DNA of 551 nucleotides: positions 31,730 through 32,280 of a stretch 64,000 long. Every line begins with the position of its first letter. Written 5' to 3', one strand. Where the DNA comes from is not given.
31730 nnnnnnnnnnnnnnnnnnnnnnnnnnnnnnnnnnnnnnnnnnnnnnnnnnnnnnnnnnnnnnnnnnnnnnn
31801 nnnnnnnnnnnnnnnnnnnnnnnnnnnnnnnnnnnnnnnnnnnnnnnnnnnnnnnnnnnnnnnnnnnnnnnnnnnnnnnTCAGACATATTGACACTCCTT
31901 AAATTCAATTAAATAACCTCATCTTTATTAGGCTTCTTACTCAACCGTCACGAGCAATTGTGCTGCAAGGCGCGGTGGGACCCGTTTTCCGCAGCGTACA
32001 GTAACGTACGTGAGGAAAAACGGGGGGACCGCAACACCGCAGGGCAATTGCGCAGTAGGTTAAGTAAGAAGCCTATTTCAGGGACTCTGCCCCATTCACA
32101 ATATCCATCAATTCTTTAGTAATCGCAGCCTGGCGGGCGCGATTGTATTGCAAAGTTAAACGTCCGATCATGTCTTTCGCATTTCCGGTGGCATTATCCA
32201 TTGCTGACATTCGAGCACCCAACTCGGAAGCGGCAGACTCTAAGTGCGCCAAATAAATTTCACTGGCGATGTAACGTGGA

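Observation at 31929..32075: Long-hairpin element X1 wedged between atpG and atpD, overlapping the atpG stop codon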

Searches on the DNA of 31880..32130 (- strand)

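Call 11: search_rna_families(source=window, start=31880, end=32130, threshold=evalue, max_evalue=10, show_alignments=3)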
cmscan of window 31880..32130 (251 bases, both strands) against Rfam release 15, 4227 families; matches with E-value up to 10: 0.
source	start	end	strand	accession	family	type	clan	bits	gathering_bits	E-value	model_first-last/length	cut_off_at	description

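Call 25: build_rna_model(alignment_id=A3)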
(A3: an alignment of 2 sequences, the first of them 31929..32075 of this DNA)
Model R1 built from alignment A3 (2 sequences, 147 columns); structure: RNAalifold consensus.
model positions 147; base pairs 52; branch points 0; effective number of sequences 0.92; information 0.59 bits per position. Calibrated on 0.2 Mb of random sequence (short: E-values are rough).
structure used (alignment columns):
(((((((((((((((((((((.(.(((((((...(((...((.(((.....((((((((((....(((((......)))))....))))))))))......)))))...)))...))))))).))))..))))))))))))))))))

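Call 26: search_with_rna_model(model_id=R1, sources=[window, L015, L016, L017, L018, L019], max_evalue=10, show_alignments=6)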
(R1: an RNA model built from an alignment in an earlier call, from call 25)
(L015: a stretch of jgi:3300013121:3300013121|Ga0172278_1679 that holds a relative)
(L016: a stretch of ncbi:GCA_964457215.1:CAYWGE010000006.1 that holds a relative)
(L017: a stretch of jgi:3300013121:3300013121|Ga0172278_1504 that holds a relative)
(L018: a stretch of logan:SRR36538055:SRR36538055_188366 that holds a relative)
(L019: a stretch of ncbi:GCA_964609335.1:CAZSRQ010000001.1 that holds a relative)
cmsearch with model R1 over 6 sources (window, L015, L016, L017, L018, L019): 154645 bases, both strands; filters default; matches with E-value up to 10: 6.
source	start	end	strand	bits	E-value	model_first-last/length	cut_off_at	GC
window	31929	32075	-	162.5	1.3e-35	1-147/147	no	0.55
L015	10796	10943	+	154.8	8.4e-34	1-147/147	no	0.56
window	51350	51494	-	152.9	2.3e-33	1-147/147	no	0.51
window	51350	51494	+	63.9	1.4e-12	1-147/147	no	0.51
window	31929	32075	+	60.5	8.7e-12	1-147/147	no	0.55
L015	10796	10943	-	59.9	1.2e-11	1-147/147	no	0.56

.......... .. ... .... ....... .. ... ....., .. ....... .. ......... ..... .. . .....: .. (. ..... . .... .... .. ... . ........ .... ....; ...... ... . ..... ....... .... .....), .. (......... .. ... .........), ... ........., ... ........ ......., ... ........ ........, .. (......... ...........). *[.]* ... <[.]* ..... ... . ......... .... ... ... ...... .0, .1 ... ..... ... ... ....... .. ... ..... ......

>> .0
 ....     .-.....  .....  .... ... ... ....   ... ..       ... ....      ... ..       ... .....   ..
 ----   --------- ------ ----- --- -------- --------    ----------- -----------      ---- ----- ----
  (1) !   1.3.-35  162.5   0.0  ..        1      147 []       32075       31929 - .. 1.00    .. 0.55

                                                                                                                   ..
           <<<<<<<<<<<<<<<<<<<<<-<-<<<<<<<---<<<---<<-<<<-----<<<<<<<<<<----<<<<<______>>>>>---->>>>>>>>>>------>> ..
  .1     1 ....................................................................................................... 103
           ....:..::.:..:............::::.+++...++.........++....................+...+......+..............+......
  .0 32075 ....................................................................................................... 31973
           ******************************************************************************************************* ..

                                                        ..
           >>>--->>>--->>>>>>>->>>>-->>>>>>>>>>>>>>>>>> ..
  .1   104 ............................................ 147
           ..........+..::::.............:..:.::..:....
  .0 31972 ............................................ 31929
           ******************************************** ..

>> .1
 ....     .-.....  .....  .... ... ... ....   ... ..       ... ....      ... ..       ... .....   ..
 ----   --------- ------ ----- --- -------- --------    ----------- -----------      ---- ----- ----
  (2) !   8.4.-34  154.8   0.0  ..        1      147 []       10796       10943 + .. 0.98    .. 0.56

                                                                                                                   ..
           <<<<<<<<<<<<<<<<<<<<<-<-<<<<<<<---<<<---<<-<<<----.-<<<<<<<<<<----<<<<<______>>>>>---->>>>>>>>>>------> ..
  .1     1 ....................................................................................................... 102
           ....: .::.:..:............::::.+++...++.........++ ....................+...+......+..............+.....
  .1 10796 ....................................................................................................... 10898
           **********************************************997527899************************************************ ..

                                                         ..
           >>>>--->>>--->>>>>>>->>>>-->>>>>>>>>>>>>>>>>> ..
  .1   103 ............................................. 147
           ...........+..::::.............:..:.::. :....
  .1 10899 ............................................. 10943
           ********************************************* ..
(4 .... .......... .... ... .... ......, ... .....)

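Call 30: search_with_rna_model(model_id=R1, sources=[L020], max_evalue=10, show_alignments=2)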
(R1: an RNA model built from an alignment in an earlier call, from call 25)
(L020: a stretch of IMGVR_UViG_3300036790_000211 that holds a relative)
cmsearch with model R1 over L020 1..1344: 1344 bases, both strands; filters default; matches with E-value up to 10: 0.
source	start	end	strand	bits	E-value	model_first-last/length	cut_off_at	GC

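Call 34: search_with_rna_model(model_id=R1, sources=[L021, L022, L023, L024, L025, L026, L027, L028, L029, L030, L031, L032, L033, L034, L035, L036, L037, L038, L039, L040, L041, L042, L043, L044, L045, L046, L047, L048, L049, L050, L051, L052, L053, L054, L055, L056, L057, L058, L059, L060, L061, L062, L063, L064, L065, L066, L067, L068, L069, L070, L071, L072, L073, L074, L075, L076, L077, L078, L079, L080, L081, L082, L083, L084, L085, L086, L087, L088, L089, L090, L091, L092, L093, L094, L095, L096, L097, L098, L099, L100, L101, L102, L103, L104, L105, L106, L107, L108, L109, L110, L111, L112, L113, L114, L115, L116, L117, L118], max_evalue=1)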
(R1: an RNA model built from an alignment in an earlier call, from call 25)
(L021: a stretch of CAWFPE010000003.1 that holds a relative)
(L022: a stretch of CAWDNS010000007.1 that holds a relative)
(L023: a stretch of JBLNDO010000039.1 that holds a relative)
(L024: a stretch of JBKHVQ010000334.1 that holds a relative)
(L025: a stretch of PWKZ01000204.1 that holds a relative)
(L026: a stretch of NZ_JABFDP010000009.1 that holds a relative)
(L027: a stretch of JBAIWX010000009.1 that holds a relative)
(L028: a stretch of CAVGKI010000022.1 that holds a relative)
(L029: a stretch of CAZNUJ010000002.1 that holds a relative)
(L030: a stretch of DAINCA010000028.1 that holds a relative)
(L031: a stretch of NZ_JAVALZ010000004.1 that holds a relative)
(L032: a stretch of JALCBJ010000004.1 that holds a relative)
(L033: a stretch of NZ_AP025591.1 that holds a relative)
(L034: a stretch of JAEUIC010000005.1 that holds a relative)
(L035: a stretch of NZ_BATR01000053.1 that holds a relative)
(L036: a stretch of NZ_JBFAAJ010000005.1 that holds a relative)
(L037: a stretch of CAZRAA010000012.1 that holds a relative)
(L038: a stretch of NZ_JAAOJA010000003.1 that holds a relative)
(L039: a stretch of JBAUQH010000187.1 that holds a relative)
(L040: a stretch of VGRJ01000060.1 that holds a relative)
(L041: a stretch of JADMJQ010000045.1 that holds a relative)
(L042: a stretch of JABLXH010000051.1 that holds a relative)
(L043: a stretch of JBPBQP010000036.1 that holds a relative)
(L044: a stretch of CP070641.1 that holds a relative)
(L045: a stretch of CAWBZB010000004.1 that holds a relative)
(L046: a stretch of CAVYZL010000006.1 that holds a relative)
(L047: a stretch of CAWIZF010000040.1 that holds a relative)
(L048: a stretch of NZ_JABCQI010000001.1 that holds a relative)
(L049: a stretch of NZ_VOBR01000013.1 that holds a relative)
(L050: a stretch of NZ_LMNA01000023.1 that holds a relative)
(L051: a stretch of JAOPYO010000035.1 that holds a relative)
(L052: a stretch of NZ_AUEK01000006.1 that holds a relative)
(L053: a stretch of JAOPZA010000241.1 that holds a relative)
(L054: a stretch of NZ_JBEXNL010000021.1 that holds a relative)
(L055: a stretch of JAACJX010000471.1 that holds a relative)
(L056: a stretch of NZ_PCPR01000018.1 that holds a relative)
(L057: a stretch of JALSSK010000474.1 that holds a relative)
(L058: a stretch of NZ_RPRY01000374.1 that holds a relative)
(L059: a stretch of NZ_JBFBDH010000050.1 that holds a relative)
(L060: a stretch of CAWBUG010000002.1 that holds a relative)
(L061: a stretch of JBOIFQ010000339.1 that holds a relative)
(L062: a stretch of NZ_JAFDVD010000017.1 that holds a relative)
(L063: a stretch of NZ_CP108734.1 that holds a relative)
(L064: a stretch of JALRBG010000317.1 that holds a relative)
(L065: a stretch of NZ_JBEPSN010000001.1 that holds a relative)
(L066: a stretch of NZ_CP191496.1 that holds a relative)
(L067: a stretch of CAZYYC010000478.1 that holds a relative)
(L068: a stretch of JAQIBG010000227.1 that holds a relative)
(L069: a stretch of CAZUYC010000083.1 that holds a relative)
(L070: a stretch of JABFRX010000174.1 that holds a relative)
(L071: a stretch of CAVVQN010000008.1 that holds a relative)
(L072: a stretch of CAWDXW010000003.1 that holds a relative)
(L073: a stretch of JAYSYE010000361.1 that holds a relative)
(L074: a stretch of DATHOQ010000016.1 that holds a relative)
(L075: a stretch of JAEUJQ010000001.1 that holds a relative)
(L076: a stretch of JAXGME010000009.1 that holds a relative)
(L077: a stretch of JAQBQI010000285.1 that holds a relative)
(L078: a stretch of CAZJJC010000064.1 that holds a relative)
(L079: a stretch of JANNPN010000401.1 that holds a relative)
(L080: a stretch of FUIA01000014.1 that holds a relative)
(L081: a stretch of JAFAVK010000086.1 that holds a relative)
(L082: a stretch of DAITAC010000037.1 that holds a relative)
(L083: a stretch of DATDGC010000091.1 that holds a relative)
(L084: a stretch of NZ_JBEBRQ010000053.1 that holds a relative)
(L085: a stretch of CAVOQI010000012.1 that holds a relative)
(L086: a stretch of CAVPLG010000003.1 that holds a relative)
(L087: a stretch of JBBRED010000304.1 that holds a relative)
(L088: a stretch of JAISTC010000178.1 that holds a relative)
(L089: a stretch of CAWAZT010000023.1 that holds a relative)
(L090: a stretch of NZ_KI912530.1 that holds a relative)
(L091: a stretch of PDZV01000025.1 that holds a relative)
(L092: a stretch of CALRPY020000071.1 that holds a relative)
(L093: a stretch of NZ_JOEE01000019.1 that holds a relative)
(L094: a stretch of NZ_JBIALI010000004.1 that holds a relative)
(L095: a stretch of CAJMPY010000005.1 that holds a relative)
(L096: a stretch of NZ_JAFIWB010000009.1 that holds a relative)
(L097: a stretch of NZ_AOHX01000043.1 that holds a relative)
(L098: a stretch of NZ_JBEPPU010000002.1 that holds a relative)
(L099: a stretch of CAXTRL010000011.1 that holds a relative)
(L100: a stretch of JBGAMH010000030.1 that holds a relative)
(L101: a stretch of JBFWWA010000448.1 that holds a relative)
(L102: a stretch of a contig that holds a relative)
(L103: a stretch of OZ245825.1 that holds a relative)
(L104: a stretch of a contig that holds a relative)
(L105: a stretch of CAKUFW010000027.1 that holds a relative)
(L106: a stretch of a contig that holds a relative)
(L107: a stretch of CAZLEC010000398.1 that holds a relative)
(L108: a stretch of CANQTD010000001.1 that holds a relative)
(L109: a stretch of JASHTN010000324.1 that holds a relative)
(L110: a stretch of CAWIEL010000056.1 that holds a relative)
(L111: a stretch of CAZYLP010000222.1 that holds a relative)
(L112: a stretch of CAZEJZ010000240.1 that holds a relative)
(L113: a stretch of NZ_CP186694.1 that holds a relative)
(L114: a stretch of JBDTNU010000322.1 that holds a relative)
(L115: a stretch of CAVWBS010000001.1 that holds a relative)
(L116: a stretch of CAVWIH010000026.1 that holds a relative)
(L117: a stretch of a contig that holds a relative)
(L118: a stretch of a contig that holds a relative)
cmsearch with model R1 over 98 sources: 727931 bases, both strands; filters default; matches with E-value up to 1: 17.
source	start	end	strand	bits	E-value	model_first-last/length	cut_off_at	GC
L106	458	602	+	75.3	1.4e-14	1-147/147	no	0.54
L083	1273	1420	+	73.6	3.5e-14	1-147/147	no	0.59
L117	2812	2956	+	72.3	7.1e-14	1-147/147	no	0.5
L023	622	763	+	67.3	1e-12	1-147/147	no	0.58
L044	5475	5621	-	64.8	4.1e-12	1-147/147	no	0.62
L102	6746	6889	+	60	5.4e-11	1-147/147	no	0.55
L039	75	219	-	59.9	5.8e-11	1-147/147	no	0.55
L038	5895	6038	+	55.6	5.7e-10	1-147/147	no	0.6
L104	5956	6100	-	55.2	7e-10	1-147/147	no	0.57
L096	2611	2755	-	55.2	7e-10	1-147/147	no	0.62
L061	718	858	+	53.7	1.6e-09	1-147/147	no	0.59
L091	4041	4188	+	44.2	2.6e-07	1-147/147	no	0.6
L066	2159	2291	-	30.4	0.00044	1-147/147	no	0.48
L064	6982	7122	+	27.6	0.002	1-147/147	no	0.58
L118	2341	2473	+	27.2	0.0025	1-147/147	no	0.36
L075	6922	7060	+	23.8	0.016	1-147/147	no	0.69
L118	5305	5444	+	20.6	0.086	1-147/147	no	0.4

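Call 36: search_rna_families(sources=[L096, L038, L044, L106, L083, L117, L023, L102, L039, L104, L061, L091, L066, L064, L118], threshold=gathering, show_alignments=2)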
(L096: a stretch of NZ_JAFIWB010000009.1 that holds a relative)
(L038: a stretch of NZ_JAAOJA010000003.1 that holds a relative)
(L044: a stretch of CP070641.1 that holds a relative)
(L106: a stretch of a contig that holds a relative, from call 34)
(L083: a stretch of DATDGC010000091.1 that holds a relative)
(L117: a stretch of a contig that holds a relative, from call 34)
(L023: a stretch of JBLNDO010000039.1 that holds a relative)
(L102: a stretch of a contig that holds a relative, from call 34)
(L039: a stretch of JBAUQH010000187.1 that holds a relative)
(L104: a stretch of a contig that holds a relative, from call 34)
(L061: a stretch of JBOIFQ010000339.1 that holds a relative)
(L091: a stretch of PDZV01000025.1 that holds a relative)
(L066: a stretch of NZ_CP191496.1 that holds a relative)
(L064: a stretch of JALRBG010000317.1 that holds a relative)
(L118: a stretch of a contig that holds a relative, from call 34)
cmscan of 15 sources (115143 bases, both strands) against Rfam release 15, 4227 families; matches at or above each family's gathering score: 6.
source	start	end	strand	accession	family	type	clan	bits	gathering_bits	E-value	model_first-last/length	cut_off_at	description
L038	1163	1250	-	RF01051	c-di-GMP-I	Cis-reg; riboswitch;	CL00126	80.5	35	5.4e-14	1-87/87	no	c-di-GMP-I riboswitch aptamer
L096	2617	2692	-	RF02228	sX9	Gene; sRNA;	-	72.1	44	1.1e-10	1-76/76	no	Xanthomonas sRNA sX9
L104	287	374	-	RF00005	tRNA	Gene; tRNA;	CL00001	60.7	29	2.1e-10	1-71/71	no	tRNA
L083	1622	1708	+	RF00005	tRNA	Gene; tRNA;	CL00001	58.9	29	6.3e-10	1-71/71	no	tRNA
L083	6045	6136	+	RF00005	tRNA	Gene; tRNA;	CL00001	58.2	29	9.7e-10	1-71/71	no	tRNA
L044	5467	5558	-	RF02228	sX9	Gene; sRNA;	-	48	44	2.8e-05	1-76/76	no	Xanthomonas sRNA sX9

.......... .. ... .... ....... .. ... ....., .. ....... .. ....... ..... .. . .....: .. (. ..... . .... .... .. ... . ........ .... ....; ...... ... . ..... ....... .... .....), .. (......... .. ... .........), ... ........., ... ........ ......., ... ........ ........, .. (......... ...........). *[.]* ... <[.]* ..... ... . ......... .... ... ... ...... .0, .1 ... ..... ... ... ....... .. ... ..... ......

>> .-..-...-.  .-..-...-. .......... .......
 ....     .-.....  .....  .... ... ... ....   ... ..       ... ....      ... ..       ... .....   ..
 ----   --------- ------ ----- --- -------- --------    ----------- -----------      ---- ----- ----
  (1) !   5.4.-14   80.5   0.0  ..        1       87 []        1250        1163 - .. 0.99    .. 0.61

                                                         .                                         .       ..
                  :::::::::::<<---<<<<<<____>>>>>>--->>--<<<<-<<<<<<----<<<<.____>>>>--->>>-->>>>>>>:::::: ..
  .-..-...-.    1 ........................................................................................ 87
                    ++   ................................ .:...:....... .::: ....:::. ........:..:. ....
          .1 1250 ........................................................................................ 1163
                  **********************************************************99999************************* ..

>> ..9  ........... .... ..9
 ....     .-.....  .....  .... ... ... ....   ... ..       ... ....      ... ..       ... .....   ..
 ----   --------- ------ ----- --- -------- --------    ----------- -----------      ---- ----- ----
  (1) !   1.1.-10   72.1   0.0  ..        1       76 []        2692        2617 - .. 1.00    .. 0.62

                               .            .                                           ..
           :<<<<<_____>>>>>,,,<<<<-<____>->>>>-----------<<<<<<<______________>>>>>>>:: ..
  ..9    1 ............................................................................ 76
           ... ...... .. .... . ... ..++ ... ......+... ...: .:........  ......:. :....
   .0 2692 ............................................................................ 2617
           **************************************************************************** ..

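Call 40: search_with_rna_model(model_id=R1, sources=[window, L015, L096, L038, L044, L106, L083, L117, L023, L102, L039, L104, L061, L091, L066, L064, L118], max_evalue=0.01, make_alignment=true)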
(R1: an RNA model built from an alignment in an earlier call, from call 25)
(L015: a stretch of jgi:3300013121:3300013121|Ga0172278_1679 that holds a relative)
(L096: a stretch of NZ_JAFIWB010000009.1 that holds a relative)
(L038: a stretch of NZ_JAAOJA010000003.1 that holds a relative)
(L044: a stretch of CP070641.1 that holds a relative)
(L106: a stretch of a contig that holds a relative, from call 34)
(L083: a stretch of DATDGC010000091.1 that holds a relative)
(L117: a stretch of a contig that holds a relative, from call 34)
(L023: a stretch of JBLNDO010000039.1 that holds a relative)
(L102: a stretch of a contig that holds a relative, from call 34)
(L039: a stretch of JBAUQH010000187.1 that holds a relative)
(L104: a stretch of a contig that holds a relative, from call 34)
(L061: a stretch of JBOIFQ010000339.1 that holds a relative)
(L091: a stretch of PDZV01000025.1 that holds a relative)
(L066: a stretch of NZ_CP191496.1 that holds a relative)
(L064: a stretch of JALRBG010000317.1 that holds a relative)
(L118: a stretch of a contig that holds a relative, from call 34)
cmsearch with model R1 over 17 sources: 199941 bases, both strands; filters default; matches with E-value up to 0.01: 21.
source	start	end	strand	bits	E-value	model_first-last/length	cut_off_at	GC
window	31929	32075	-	162.5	1.7e-35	1-147/147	no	0.55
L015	10796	10943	+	154.8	1.1e-33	1-147/147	no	0.56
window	51350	51494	-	152.9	2.9e-33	1-147/147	no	0.51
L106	458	602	+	75.3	4e-15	1-147/147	no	0.54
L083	1273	1420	+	73.6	9.7e-15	1-147/147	no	0.59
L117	2812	2956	+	72.3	2e-14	1-147/147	no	0.5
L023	622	763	+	67.3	2.9e-13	1-147/147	no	0.58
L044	5475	5621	-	64.8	1.1e-12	1-147/147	no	0.62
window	51350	51494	+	63.9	1.8e-12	1-147/147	no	0.51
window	31929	32075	+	60.5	1.1e-11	1-147/147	no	0.55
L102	6746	6889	+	60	1.5e-11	1-147/147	no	0.55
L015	10796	10943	-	59.9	1.6e-11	1-147/147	no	0.56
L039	75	219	-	59.9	1.6e-11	1-147/147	no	0.55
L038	5895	6038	+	55.6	1.6e-10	1-147/147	no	0.6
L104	5956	6100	-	55.2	1.9e-10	1-147/147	no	0.57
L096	2611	2755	-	55.2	1.9e-10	1-147/147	no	0.62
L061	718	858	+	53.7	4.4e-10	1-147/147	no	0.59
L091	4041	4188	+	44.2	7.1e-08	1-147/147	no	0.6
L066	2159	2291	-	30.4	0.00012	1-147/147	no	0.48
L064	6982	7122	+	27.6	0.00054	1-147/147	no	0.58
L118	2341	2473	+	27.2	0.00068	1-147/147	no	0.36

Alignment A4: 21 matches aligned to the model, 210 columns, each read 5' to 3' on its own strand. Consensus structure (alignment columns), stored with it:
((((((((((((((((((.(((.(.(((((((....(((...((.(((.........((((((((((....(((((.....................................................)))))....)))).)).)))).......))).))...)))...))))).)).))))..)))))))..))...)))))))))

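Call 53: build_rna_model(alignment_id=A5)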
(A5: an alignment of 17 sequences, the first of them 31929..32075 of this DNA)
Model R2 built from alignment A5 (17 sequences, 157 columns); structure: RNAalifold consensus.
model positions 146; base pairs 26; branch points 0; effective number of sequences 5.5; information 0.59 bits per position. Calibrated on 0.2 Mb of random sequence (short: E-values are rough).
structure used (alignment columns):
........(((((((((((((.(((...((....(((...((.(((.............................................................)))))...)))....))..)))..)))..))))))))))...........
